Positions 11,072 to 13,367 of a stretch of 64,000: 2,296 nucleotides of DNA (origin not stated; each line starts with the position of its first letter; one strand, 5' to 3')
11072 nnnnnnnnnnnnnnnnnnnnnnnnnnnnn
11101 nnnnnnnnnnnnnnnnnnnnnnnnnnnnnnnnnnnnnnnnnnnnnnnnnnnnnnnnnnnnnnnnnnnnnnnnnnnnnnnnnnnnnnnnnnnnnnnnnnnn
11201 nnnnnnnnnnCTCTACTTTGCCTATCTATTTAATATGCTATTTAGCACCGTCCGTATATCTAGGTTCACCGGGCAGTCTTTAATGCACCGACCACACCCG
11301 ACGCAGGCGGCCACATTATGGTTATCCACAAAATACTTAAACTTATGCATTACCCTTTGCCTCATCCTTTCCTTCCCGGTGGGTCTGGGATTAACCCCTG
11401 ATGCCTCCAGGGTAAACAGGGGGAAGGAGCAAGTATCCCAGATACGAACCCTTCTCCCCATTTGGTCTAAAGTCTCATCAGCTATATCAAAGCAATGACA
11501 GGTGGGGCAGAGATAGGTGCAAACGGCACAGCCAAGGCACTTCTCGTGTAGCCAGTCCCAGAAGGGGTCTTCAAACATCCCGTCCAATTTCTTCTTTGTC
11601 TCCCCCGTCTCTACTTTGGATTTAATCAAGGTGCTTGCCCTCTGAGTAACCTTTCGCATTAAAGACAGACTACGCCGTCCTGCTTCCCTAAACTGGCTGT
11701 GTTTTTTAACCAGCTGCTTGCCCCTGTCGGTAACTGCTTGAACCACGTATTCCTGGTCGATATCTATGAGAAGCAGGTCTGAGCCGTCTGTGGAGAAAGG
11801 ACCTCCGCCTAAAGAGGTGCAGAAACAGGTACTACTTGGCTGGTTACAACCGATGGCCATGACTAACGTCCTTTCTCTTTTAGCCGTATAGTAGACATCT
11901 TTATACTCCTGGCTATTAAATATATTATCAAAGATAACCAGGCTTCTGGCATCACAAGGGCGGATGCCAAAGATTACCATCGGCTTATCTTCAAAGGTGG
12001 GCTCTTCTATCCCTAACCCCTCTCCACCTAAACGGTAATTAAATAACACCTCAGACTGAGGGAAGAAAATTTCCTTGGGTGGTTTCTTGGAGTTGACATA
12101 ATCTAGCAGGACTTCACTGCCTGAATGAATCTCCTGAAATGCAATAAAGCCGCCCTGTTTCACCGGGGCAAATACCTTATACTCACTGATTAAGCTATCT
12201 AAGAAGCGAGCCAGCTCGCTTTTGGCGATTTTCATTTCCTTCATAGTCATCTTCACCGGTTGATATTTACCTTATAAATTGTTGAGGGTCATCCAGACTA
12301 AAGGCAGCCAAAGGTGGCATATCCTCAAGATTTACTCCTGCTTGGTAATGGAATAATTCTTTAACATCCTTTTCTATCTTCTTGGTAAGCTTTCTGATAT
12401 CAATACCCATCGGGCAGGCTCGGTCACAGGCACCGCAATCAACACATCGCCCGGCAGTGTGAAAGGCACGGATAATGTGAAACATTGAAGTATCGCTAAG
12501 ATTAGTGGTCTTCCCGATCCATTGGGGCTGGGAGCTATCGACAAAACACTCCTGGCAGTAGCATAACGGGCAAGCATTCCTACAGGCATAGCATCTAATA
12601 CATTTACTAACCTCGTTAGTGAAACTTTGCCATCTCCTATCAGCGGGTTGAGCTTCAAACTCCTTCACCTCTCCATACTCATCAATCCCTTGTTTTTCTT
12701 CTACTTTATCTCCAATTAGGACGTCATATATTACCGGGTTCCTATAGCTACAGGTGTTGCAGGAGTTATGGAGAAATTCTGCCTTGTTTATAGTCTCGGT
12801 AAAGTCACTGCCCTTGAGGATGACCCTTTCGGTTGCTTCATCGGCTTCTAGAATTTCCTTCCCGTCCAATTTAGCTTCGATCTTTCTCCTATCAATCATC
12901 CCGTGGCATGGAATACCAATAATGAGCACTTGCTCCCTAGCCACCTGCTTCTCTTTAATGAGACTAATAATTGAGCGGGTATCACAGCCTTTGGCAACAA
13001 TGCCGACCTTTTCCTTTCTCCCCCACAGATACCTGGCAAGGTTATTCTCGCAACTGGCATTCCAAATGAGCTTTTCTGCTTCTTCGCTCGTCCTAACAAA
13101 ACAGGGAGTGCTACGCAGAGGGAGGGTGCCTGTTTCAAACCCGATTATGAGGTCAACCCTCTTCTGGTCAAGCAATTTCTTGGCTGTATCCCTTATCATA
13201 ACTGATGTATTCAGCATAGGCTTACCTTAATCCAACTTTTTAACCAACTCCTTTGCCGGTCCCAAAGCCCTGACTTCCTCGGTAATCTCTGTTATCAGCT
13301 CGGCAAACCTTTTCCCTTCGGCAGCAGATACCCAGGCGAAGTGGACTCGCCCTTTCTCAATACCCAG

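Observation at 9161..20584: Flx/Hdr-type electron-bifurcation locus with non-canonical composition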

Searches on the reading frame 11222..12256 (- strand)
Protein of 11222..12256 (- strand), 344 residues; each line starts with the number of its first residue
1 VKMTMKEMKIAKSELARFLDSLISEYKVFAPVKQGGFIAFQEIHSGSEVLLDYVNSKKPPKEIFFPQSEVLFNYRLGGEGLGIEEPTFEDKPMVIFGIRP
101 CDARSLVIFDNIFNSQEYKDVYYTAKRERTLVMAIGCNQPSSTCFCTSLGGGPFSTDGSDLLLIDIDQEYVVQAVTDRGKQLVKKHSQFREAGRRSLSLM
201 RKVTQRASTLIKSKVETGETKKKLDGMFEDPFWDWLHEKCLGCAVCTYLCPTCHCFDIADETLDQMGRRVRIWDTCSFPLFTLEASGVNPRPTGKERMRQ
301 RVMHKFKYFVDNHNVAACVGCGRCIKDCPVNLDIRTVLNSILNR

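Call 3: search_protein_families(library=pfam, proteins=[window:11222-12256:-], max_evalue=0.001)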
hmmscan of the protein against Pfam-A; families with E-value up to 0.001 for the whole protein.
window:11222-12256:- (344 aa): 12 families
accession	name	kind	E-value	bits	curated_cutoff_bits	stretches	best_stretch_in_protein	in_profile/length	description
PF17179.9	Fer4_22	-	1.1e-32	113.1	27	1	239-331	1-94/95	4Fe-4S dicluster domain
PF12838.12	Fer4_7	-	2.4e-07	31.6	27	0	308-331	31-51/52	4Fe-4S dicluster domain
PF13187.11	Fer4_9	-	1.9e-06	28.2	27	0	316-331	35-50/52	4Fe-4S dicluster domain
PF13237.11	Fer4_10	-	2.1e-06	28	25.5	1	313-330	4-21/53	4Fe-4S dicluster domain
PF00037.32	Fer4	-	4.1e-06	26.8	21.1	0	316-331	6-21/24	4Fe-4S binding domain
PF12797.12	Fer4_2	-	1.7e-05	24.9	24.5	0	238-252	8-22/22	4Fe-4S binding domain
PF14697.11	Fer4_21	-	2.7e-05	24.7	35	0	315-331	38-54/59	4Fe-4S dicluster domain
PF25160.1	LdpA_Fe-S-bd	-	7.7e-05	22.8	27.6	1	316-332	26-42/49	LdpA Fe-S cluster-binding domain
PF13484.11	Fer4_16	-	0.00015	22.9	30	0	318-331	2-15/66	4Fe-4S double cluster binding domain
PF13746.11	Fer4_18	-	0.00019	22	27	1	296-338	39-81/114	4Fe-4S dicluster domain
PF12837.12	Fer4_6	-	0.00046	20.5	25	0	313-331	4-22/24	4Fe-4S binding domain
PF13183.11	Fer4_8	-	0.00071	20.5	27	0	238-332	3-68/68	4Fe-4S dicluster domain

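Call 4: search_protein_families(library=ncbifam, proteins=[window:11222-12256:-], max_evalue=0.001)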
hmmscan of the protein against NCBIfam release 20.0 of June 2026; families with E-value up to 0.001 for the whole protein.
window:11222-12256:- (344 aa): 16 families
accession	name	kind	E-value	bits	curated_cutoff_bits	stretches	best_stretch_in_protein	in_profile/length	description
NF040833.1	sulfhyd_HydB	equivalog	2.7e-59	200.9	750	1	5-342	1-336/367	NADPH-dependent hydrogenase/sulfhydrogenase 1 subunit beta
NF040829.1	sulfhyd_ShyB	equivalog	7.2e-59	199.4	690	1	5-341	1-329/334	NAD(P)-dependent hydrogenase/sulfhydrogenase 2 subunit beta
TIGR02910.1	sulfite_red_A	equivalog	5.9e-46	157.2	323.15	1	8-341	3-326/334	anaerobic sulfite reductase subunit AsrA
TIGR02936.1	fdxN_nitrog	equivalog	3.2e-06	27.2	80.55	0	307-331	12-36/91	ferredoxin III, nif-specific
NF004537.0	PRK05888.1-3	equivalog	6.6e-06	25.8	163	0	237-252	67-82/204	NADH-quinone oxidoreductase subunit NuoI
TIGR01971.1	NuoI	subfamily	1.1e-05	25.1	113.05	0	237-270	41-73/121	NADH-quinone oxidoreductase, chain I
NF038196.1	ferrodoxin_EFR1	subfamily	1.4e-05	25.3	75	0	300-331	167-199/242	EFR1 family ferrodoxin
NF006221.0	PRK08348.1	subfamily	1.6e-05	24.6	124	0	237-275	43-75/136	NADH-plastoquinone oxidoreductase subunit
NF004542.0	PRK05888.2-3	equivalog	3.8e-05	23.2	248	0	298-331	66-98/203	NADH-quinone oxidoreductase subunit NuoI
NF009053.0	PRK12387.1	subfamily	4e-05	23.4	204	0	312-331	34-53/180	formate hydrogenlyase complex iron-sulfur subunit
NF040612.1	F420_dehyd_FpoI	exception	0.0001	22.1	180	0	311-337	37-62/135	F420H2 dehydrogenase subunit FpoI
NF006446.0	PRK08764.1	equivalog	0.00019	21.3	220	0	314-331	84-101/139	Rnf electron transport complex subunit RnfB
NF040864.1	HgcB_ferredoxin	equivalog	0.00021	21.1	99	0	315-330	13-28/93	mercury methylation ferredoxin HgcB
NF004538.0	PRK05888.1-4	equivalog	0.00038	20.1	135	0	208-274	31-96/162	NADH-quinone oxidoreductase subunit NuoI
TIGR02745.1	ccoG_rdxA_fixG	equivalog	0.00058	18.9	316.7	1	297-336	211-251/435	cytochrome c oxidase accessory protein CcoG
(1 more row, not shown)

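Call 87: search_solved_structures(query=window:11222-12256:-, max_evalue=0.01)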
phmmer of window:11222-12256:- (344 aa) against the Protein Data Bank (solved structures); distinct sequences matched with E-value up to 0.01: 3.
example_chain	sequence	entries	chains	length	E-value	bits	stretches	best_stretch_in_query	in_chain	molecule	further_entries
9nez_B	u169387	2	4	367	3.2e-54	187.5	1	5-339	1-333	Sulfhydrogenase 1 subunit beta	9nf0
8rvu_E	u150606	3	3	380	0.00016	24.1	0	172-258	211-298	Formate dehydrogenase, beta subunit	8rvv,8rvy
9t1s_M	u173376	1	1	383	0.0024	20.3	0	172-259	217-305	formate dehydrogenase (coenzyme F420)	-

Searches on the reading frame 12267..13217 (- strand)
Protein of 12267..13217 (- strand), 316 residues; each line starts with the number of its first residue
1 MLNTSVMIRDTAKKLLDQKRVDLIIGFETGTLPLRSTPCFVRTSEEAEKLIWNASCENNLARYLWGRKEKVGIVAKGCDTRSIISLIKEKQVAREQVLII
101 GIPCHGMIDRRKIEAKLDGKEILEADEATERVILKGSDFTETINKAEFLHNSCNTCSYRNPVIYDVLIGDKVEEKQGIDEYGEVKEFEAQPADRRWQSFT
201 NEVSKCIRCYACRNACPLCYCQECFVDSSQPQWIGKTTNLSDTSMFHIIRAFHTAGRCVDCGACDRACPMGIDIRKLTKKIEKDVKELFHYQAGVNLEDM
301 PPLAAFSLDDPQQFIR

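Call 3: search_protein_families(library=pfam, proteins=[window:12267-13217:-], max_evalue=0.001)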
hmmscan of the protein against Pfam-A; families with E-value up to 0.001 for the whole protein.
window:12267-13217:- (316 aa): 9 families
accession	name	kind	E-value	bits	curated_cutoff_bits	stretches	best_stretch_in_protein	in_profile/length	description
PF13183.11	Fer4_8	-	1.2e-07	32.6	27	1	202-272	1-68/68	4Fe-4S dicluster domain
PF12797.12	Fer4_2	-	6.7e-07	29.3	24.5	1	202-217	6-21/22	4Fe-4S binding domain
PF13534.11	Fer4_17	-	1.9e-06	28.7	22.2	1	205-273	1-61/61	4Fe-4S dicluster domain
PF13746.11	Fer4_18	-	9.6e-06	26.2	27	1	250-276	53-79/114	4Fe-4S dicluster domain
PF13187.11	Fer4_9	-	1.7e-05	25.2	27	0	206-271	2-50/52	4Fe-4S dicluster domain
PF13237.11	Fer4_10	-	2.5e-05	24.5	25.5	1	255-285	6-39/53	4Fe-4S dicluster domain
PF04432.18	FrhB_FdhB_C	-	4.4e-05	23.8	23.3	1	69-172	2-114/150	Coenzyme F420 hydrogenase/dehydrogenase, beta subunit C terminus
PF00037.32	Fer4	-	0.00011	22.4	21.1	0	204-217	6-19/24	4Fe-4S binding domain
PF14691.11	Fer4_20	-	0.00049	20.3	25.8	1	250-284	16-52/113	Dihydroprymidine dehydrogenase domain II, 4Fe-4S cluster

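Call 4: search_protein_families(library=ncbifam, proteins=[window:12267-13217:-], max_evalue=0.001)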
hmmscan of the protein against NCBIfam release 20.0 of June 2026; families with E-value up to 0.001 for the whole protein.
window:12267-13217:- (316 aa): 13 families
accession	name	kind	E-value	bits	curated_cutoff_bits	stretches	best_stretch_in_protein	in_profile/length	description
NF045670.1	quin_L_LdhH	equivalog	6.4e-08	31.3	800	1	201-287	301-385/706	L-lactate dehydrogenase (quinone) large subunit LdhH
TIGR00273.1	TIGR00273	equivalog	1e-06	27.9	444.8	1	202-286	291-373/432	LutB/LldF family L-lactate oxidation iron-sulfur protein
TIGR02745.1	ccoG_rdxA_fixG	equivalog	1.2e-06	27.7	316.7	1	253-276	228-251/435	cytochrome c oxidase accessory protein CcoG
NF004898.0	PRK06259.1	equivalog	9.6e-06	24.5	385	1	173-285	103-213/488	fumarate reductase (CoM/CoB) subunit TfrB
TIGR01971.1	NuoI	subfamily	2.1e-05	24.1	113.05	0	254-282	40-69/121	NADH-quinone oxidoreductase, chain I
NF008369.0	PRK11168.1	equivalog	4.5e-05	22.5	278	1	201-282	8-84/401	anaerobic glycerol-3-phosphate dehydrogenase subunit C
NF005746.0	PRK07570.1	subfamily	5.1e-05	22.7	243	1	182-285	135-240/250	succinate dehydrogenase/fumarate reductase iron-sulfur subunit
TIGR02936.1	fdxN_nitrog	equivalog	8.1e-05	22.7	80.55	0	244-270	58-84/91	ferredoxin III, nif-specific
NF010590.0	PRK13984.1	equivalog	0.00011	20.5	946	1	250-284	184-218/611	putative oxidoreductase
NF040763.1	FeFe_hydrog_A6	exception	0.00035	19.1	765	1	175-280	114-213/571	NADH-dependent [FeFe] hydrogenase, group A6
NF003454.1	PRK05035.1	equivalog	0.0007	18.2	345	0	201-272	364-422/556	electron transport complex subunit RsxC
TIGR02512.1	FeFe_hydrog_A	subfamily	0.00072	18.5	405.95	0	201-272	4-66/375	[FeFe] hydrogenase, group A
NF004536.0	PRK05888.1-1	equivalog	0.00093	18.6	212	0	255-279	57-82/180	NADH-quinone oxidoreductase subunit NuoI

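Call 26: find_homologous_proteins(query=window:12267-13217:-, max_evalue=0.00001)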
Query window:12267-13217:- (316 aa): 6645 proteins with E <= 0.00001 among 7883 candidates; the best 120 are listed.
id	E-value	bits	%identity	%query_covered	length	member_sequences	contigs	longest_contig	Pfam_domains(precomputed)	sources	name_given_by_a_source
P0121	8.3e-206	700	96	100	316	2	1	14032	PF12797.13,PF13183.12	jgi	-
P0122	6.9e-197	671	91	100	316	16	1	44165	PF12797.13,PF13746.12,PF13534.12,PF13183.12,PF13187.12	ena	-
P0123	1.9e-194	663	90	100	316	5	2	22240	PF12797.13,PF04432.19,PF13746.12,PF13183.12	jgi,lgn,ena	-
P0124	5.0e-193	658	90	100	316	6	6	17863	PF12797.13,PF04432.19,PF13746.12,PF13534.12,PF13183.12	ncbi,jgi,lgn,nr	ncbi:MAG: 4Fe-4S ferredoxin [Dehalococcoidia bacterium]|nr:MAG: 4Fe-4S ferredoxin [Dehalococcoidia b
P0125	7.6e-193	658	90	100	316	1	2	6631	PF12797.13,PF04432.19,PF13746.12,PF13534.12,PF13183.12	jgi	-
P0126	1.4e-184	630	84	100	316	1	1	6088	PF12797.13,PF04432.19,PF00037.33,PF13746.12,PF13534.12,PF13237.12,PF13183.12,PF13187.12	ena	-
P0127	9.6e-184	628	85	100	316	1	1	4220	PF12797.13,PF04432.19,PF00037.33,PF13746.12,PF13237.12,PF13183.12,PF13187.12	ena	-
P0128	7.7e-183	625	85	100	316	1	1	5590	PF12797.13,PF00037.33,PF13746.12,PF13534.12,PF13237.12,PF13183.12,PF13187.12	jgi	-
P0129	3.3e-177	606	82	100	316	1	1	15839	PF12797.13,PF04432.19,PF13534.12,PF13183.12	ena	-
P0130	3.4e-177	606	81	100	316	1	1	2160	PF12797.13,PF04432.19,PF00037.33,PF13746.12,PF13237.12,PF13183.12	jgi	-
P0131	1.9e-176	604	80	100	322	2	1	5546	PF12797.13,PF04432.19,PF00037.33,PF13746.12,PF13534.12,PF13183.12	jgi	-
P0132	4.1e-174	596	80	98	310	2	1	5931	PF12797.13,PF04432.19,PF00037.33,PF13534.12,PF13237.12,PF13183.12,PF13187.12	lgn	-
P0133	2.5e-170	584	79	100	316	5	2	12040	PF12797.13,PF04432.19,PF00037.33,PF13534.12,PF13237.12,PF13183.12,PF13187.12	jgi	jgi:formate dehydrogenase subunit beta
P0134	2.9e-169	580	77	100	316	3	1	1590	PF12797.13,PF04432.19,PF00037.33,PF13237.12,PF13183.12,PF13187.12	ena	-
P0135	2.7e-168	577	78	100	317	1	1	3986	PF12797.13,PF00037.33,PF13534.12,PF13237.12,PF13183.12,PF13187.12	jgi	jgi:formate dehydrogenase subunit beta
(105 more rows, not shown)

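Call 28: find_related_loci(query=A1, collection=genome_contigs, flank=10000)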
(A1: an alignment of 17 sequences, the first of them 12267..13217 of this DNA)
Query A1 (316 aa) in genome_contigs; peptide patterns used: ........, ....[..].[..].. (x = any residue, [..] = any of these).
599 stretches matched a pattern (row limit reached: there are more); 594 encode a relative of the query (tblastn E <= 1e-3); the best 80 are kept; 80 distinct loci.
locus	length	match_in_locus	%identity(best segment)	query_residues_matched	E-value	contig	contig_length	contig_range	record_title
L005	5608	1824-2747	66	8-316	2e-142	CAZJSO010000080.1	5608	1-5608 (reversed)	MAG TPA_asm: uncultured Dehalococcoidia bacterium isolate binchicken_co349_18 genome assembly, contig: NODE_6172_length_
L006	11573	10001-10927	59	8-316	2e-137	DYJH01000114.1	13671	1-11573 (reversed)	MAG TPA_asm: Desulfonema limicola isolate FI88_41_9 Afr_mines_FI88_1550_length_13671_cov_4_158931, whole genome shotgun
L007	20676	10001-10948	58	1-316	6e-137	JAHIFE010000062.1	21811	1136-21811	MAG: Proteobacteria bacterium isolate KR11_0.1_MetaG.mb.69 KR11_0.1_MetaG.mb.69_k141_340384, whole genome shotgun sequen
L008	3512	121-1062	60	1-315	4e-139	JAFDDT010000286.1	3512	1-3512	MAG: Deltaproteobacteria bacterium isolate Meg19_1012_Bin_230 Meg19_1012_Bin_230_scaffold_137325, whole genome shotgun s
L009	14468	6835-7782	57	1-316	5e-134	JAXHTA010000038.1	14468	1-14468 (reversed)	MAG: Thermodesulfobacteriota bacterium isolate MAG12_tar_biofilm MAG12_38, whole genome shotgun sequence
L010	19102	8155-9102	59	1-315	3e-132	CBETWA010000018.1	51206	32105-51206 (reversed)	MAG TPA_asm: uncultured bacterium isolate SRR13515398_concoct_14 genome assembly, contig: ERZ25510404.61, whole genome s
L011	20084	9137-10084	58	1-316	2e-130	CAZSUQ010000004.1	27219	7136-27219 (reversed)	MAG TPA_asm: uncultured Thermodesulfobacteriota bacterium isolate binchicken_co97_83 genome assembly, contig: NODE_7165_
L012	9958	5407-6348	58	1-315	1e-128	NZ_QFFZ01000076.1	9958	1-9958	Pelotomaculum propionicicum strain MGP Pmgp_76, whole genome shotgun sequence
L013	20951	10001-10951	56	1-316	3e-128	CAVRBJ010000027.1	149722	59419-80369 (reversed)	MAG: uncultured delta proteobacterium isolate MFD00032.bin.2.161 genome assembly, contig: contig_58758, whole genome sho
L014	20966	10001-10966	54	1-315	1e-127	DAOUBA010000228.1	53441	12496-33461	MAG TPA_asm: Anaerolineae bacterium isolate H67_700 k125_670314, whole genome shotgun sequence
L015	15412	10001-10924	57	8-316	1e-127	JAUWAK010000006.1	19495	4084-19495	MAG: Candidatus Aerophobetes bacterium isolate CSMAG_1292 CSMAG_1292_k141_10389_length_19495_cov_10.0268, whole genome s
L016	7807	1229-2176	55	1-316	1e-126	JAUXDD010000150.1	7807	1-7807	MAG: Desulfobacteraceae bacterium isolate CSMAG_2842 CSMAG_2842_k119_789083_length_7807_cov_17.5946, whole genome shotgu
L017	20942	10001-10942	56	1-315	4e-125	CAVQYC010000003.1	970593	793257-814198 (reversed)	MAG: uncultured delta proteobacterium isolate MFD01828.bin.1.64 genome assembly, contig: contig_18962, whole genome shot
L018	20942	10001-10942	56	1-315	6e-125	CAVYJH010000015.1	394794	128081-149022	MAG: uncultured delta proteobacterium isolate MFD01476.bin.2.71 genome assembly, contig: contig_43447, whole genome shot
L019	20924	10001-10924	58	8-315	6e-124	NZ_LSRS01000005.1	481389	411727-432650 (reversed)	Sporotomaculum syntrophicum strain FB SPSYN_contig000005, whole genome shotgun sequence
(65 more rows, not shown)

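Call 85: search_solved_structures(query=window:12267-13217:-, max_evalue=0.01)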
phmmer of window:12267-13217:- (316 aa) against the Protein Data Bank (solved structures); distinct sequences matched with E-value up to 0.01: 6.
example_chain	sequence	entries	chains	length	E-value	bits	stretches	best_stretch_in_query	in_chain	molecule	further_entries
7bkb_E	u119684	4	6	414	8.3e-29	103.9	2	184-307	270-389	Formate dehydrogenase, beta subunit (F420)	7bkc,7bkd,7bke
9t1s_M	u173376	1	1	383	3.6e-27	98.5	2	189-303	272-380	formate dehydrogenase (coenzyme F420)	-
8rvu_E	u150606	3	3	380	1.3e-23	86.9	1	190-304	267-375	Formate dehydrogenase, beta subunit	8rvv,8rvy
2fug_9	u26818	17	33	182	0.0035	19.7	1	200-273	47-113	NADH-quinone oxidoreductase chain 9 | NADH-QUINONE OXIDOREDUCTASE SUBUNIT 9 | NADH-quinone oxidoreductase subunit I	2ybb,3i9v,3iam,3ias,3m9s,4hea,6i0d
6lum_B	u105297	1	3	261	0.0058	19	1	188-283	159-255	Succinate dehydrogenase subunit B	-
2kn0_A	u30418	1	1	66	0.0067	18.8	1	197-237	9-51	Fn14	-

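Call 89: search_solved_structures(query=window:12267-13217:-, max_evalue=1e-20, show_alignments=1)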
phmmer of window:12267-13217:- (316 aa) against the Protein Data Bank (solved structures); distinct sequences matched with E-value up to 1e-20: 3.
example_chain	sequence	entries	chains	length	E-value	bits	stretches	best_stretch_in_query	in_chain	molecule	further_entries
7bkb_E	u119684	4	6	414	8.3e-29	103.9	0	184-307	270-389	Formate dehydrogenase, beta subunit (F420)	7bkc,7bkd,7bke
9t1s_M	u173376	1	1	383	3.6e-27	98.5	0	189-303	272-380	formate dehydrogenase (coenzyme F420)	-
8rvu_E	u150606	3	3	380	1.3e-23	86.9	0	190-304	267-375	Formate dehydrogenase, beta subunit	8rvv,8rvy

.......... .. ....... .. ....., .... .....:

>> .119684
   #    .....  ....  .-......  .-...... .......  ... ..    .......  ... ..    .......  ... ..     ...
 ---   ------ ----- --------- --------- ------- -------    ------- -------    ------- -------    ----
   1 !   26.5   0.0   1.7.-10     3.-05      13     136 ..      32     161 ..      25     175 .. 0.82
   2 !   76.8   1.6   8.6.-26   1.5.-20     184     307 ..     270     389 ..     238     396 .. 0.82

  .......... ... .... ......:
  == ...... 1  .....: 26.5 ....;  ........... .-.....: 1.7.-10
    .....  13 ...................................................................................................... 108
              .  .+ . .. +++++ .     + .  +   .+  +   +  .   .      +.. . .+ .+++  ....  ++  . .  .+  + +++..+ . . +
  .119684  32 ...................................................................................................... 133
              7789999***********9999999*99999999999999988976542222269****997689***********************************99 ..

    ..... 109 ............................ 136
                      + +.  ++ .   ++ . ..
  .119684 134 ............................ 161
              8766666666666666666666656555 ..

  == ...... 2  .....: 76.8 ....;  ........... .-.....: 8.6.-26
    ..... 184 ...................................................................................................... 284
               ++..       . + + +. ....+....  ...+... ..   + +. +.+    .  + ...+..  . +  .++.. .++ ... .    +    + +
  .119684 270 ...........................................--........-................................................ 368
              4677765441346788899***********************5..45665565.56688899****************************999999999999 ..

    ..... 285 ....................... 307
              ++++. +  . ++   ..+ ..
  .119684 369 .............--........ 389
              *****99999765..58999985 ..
